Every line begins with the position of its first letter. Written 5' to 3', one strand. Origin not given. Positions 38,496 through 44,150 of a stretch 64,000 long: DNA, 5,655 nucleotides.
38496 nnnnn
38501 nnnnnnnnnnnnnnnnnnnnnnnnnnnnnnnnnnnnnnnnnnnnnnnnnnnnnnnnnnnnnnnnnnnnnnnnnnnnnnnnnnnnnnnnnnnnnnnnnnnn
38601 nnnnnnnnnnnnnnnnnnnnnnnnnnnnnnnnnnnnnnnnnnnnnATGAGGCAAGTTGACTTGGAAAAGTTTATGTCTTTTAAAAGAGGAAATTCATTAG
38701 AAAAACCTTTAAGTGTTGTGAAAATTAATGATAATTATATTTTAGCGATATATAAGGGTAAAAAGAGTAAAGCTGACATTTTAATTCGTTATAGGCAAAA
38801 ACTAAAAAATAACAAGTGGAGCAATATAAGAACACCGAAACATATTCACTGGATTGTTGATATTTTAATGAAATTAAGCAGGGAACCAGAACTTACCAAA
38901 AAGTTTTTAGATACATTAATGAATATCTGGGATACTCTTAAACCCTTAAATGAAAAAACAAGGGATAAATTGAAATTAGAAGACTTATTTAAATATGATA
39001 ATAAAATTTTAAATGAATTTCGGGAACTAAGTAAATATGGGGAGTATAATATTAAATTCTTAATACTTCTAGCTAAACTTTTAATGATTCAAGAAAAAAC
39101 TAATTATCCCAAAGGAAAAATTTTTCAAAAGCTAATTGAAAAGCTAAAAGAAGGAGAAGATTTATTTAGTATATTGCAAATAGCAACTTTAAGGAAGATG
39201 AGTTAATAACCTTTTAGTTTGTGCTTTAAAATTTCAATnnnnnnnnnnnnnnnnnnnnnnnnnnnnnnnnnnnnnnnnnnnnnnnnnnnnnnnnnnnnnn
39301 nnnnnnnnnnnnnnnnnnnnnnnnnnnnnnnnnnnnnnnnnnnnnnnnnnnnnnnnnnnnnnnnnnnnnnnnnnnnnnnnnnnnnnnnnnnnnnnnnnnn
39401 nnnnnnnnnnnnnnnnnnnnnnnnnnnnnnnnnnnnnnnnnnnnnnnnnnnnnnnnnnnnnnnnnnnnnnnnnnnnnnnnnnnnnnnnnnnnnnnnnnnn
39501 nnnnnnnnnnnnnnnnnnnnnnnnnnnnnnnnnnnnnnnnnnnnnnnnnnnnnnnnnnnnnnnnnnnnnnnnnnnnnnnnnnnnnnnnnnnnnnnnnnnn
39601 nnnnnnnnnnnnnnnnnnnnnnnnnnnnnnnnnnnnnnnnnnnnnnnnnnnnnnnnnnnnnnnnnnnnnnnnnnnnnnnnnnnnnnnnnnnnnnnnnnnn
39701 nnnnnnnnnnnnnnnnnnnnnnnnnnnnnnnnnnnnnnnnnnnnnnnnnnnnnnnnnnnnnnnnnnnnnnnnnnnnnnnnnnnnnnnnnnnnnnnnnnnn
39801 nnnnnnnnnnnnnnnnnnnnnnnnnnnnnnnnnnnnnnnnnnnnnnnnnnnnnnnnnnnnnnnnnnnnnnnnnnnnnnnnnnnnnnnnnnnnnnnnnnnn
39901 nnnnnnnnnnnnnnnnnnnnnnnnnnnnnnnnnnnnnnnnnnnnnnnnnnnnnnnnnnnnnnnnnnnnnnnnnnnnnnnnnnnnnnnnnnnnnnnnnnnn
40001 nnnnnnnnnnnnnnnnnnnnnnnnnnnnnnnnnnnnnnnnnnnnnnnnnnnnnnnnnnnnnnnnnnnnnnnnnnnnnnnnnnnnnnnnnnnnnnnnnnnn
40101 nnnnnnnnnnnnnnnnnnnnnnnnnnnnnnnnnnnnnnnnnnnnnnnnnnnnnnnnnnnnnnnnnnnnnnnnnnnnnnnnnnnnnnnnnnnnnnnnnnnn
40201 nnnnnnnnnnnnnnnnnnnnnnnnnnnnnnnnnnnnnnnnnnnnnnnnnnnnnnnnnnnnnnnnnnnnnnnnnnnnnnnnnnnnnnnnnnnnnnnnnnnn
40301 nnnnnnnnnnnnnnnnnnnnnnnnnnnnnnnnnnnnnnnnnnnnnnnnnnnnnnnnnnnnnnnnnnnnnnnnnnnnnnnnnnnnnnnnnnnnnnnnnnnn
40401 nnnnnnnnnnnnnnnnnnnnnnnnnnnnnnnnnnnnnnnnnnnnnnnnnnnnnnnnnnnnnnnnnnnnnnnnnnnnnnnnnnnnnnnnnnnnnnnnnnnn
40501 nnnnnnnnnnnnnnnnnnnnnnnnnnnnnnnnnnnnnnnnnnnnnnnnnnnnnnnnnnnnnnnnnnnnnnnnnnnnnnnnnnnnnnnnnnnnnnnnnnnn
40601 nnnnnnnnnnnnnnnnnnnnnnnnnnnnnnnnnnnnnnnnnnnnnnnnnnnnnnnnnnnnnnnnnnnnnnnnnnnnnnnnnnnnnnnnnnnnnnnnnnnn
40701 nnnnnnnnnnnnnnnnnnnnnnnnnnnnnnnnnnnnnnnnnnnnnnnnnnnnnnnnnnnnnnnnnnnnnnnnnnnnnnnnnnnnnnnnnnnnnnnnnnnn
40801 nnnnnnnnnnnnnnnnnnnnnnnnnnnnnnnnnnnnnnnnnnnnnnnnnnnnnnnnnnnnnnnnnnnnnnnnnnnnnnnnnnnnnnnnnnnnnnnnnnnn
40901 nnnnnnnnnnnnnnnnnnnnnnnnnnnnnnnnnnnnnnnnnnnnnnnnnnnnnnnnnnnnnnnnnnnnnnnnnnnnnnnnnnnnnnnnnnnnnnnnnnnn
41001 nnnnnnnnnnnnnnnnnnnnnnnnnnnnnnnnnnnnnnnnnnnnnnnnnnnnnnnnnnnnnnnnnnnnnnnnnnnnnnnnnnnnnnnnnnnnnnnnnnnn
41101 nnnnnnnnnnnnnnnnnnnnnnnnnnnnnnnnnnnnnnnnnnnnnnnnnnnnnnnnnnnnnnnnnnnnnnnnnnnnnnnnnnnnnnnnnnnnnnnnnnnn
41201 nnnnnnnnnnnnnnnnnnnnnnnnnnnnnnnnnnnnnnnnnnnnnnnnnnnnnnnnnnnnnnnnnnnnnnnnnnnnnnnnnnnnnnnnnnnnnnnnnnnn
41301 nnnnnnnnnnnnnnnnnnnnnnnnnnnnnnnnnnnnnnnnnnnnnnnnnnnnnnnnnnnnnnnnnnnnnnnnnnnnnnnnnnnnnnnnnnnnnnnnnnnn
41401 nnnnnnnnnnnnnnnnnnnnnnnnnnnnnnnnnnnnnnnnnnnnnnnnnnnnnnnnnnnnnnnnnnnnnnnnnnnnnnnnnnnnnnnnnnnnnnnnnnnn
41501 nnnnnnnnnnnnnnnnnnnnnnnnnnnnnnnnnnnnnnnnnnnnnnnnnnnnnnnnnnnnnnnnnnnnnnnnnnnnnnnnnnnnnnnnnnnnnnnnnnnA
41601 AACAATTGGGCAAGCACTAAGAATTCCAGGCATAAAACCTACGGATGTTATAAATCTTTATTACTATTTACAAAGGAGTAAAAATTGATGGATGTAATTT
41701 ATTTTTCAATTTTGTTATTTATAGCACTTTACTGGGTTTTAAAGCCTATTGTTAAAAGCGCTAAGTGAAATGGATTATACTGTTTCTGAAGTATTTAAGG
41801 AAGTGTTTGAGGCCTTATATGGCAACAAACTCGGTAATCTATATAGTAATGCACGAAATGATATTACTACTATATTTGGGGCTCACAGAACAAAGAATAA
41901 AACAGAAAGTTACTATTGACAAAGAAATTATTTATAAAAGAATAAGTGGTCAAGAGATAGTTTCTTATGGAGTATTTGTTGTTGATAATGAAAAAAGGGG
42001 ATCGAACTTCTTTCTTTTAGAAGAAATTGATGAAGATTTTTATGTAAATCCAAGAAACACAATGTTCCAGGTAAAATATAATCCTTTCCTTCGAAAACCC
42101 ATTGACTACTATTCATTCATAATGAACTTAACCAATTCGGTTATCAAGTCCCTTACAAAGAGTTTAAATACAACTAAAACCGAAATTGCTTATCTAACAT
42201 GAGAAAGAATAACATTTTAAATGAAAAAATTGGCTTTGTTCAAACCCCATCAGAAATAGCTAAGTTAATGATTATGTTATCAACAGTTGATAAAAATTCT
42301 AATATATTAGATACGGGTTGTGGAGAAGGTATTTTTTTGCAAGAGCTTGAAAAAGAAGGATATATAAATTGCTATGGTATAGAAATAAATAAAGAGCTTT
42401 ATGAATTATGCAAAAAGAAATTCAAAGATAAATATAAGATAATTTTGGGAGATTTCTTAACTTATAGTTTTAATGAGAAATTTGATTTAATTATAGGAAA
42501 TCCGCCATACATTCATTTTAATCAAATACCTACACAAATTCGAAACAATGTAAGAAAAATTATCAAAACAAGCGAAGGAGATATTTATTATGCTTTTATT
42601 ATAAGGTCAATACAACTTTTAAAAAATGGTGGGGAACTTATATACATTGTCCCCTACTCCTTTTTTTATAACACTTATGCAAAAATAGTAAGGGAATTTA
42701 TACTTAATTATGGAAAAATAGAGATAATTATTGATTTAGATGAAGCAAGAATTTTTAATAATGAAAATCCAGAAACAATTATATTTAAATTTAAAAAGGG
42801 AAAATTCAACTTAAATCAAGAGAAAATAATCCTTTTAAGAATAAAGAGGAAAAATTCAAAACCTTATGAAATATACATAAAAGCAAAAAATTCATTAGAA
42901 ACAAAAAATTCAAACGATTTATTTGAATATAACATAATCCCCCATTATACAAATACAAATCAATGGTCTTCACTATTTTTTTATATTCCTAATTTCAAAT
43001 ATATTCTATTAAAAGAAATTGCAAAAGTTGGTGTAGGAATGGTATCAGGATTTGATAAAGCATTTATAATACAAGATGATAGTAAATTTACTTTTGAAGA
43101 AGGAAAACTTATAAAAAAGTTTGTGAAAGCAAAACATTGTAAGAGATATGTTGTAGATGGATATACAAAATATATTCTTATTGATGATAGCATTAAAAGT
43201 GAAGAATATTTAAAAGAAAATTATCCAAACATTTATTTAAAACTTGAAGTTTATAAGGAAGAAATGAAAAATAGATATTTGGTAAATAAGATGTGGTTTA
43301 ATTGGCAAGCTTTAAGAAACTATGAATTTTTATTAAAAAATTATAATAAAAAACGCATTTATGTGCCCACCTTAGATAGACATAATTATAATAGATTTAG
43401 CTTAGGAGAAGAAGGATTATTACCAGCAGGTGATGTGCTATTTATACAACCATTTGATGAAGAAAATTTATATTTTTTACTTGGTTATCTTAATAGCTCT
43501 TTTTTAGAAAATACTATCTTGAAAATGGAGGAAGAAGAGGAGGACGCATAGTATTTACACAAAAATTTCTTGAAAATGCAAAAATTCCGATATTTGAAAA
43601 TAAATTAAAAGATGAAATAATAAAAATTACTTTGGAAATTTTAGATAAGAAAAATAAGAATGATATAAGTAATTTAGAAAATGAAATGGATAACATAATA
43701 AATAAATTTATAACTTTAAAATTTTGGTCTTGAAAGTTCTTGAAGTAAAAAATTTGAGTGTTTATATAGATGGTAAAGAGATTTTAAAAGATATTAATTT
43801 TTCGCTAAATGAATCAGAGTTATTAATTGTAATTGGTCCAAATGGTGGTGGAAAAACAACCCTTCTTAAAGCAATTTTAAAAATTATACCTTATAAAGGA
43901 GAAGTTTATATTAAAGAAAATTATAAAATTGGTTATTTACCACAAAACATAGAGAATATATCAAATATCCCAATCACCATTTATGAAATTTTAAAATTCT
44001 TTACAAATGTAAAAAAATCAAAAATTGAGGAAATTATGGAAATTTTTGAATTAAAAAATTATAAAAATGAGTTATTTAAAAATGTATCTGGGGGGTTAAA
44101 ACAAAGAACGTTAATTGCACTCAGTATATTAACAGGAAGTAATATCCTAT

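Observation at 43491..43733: TaqI/Eco57I-like N6-adenine MTase truncated by a -1 frameshift in a T6 homopolymer; the conserved C-terminal tail is intact in the +1 frame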

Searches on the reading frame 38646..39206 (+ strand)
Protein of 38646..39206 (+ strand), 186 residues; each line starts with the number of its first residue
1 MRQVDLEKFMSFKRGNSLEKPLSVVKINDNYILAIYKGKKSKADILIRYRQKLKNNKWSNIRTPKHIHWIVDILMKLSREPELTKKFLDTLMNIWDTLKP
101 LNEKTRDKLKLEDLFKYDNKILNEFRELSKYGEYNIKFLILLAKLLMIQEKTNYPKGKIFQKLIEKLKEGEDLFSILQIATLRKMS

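Call 4: search_protein_families(library=pfam, proteins=[window:38646-39206:+], max_evalue=0.01)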
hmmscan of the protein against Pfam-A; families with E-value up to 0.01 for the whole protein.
window:38646-39206:+ (186 aa): 0 families

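Call 21: search_protein_families(library=ncbifam, proteins=[window:38646-39206:+], max_evalue=0.01)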
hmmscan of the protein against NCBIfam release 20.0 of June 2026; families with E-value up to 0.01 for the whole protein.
window:38646-39206:+ (186 aa): 0 families

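Call 55: search_protein_families(library=padloc, proteins=[window:38646-39206:+], max_evalue=0.001)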
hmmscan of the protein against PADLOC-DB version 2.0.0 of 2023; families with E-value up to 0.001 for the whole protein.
window:38646-39206:+ (186 aa): 0 families

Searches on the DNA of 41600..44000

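Call 59: search_rna_families(source=window, start=41600, end=44000, threshold=evalue, max_evalue=1)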
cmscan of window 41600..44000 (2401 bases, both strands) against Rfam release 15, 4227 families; matches with E-value up to 1: 0.
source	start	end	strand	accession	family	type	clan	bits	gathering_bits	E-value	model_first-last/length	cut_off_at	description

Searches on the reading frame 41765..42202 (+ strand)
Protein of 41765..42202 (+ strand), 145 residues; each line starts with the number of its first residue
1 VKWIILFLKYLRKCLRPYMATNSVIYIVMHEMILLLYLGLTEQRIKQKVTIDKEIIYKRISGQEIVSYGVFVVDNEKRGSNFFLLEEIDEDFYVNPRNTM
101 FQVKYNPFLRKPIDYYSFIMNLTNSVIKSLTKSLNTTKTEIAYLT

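Call 4: search_protein_families(library=pfam, proteins=[window:41765-42202:+], max_evalue=0.01)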
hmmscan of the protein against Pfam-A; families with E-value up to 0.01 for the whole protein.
window:41765-42202:+ (145 aa): 0 families

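Call 20: find_homologous_proteins(query=window:41765-42202:+)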
Query window:41765-42202:+ (145 aa): 63 proteins with E <= 0.001 among 82 candidates.
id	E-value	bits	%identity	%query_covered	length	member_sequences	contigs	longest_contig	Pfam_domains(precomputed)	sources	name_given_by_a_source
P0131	1.2e-73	263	100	87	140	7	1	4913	-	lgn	-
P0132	3.5e-43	165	66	82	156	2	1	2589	-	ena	-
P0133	4.3e-43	165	61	86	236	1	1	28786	-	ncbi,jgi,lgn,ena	-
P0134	5.3e-42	161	62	79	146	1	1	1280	-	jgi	-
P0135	9.2e-42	160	67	74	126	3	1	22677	-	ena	-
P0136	1.5e-41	160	59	87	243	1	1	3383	-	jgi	-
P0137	2.0e-41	159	60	86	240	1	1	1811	-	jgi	-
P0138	5.5e-41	158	60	86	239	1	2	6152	-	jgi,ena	-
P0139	4.2e-40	155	58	82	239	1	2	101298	-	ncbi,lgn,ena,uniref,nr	ncbi:hypothetical protein [Methanothermococcus sp.]|uniref:hypothetical protein n=1 Tax=Methanotherm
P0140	1.3e-39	153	57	86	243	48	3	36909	-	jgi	jgi:hypothetical protein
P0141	3.8e-39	152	56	86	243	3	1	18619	-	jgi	jgi:hypothetical protein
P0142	5.6e-39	151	56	86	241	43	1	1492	-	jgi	jgi:hypothetical protein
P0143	6.2e-39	151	55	86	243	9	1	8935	-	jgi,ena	jgi:hypothetical protein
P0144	6.2e-39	151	60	82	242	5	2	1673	-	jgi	-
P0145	7.2e-39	151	57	86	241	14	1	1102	-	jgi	-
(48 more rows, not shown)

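Call 36: predict_structure(alignment_id=A2)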
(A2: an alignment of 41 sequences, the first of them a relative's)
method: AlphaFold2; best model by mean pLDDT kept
length: 236 residues; sequences in the alignment: 41
mean_pLDDT: 91.6   pTM: 0.87
mean pLDDT of the five models: 91.6, 90.6, 90.2, 89.0, 86.9
residues with pLDDT >= 90: 190; 70-90: 36; 50-70: 6; < 50: 4
segments of 3 or more residues with pLDDT < 50: 66-68
pLDDT, mean of each block of 10 residues (from residue 1): 84 97 94 93 85 92 58 93 96 94 93 91 84 95 97 94 97 92 95 96 96 95 98 90
secondary structure, 60 per line:
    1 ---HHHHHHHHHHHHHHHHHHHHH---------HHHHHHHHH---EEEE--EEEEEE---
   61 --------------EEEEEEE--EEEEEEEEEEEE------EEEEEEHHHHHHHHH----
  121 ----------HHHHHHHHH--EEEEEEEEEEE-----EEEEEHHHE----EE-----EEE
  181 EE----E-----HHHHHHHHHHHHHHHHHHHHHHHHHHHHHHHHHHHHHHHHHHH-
elements in order: H4-24 H34-42 E46-49 E52-57 E75-81 E84-95 E102-107 H108-116 H131-139 E142-152 E158-162 E178-182 H193-235

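Call 55: search_protein_families(library=padloc, proteins=[P0133], max_evalue=0.001)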
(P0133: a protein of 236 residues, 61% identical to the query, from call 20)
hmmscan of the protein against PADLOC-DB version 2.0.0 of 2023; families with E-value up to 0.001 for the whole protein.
P0133 (236 aa): 1 family
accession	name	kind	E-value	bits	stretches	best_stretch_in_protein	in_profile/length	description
PDLC03510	REase_II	-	9.6e-102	337.8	1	4-234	8-239/245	Type II restriction enzyme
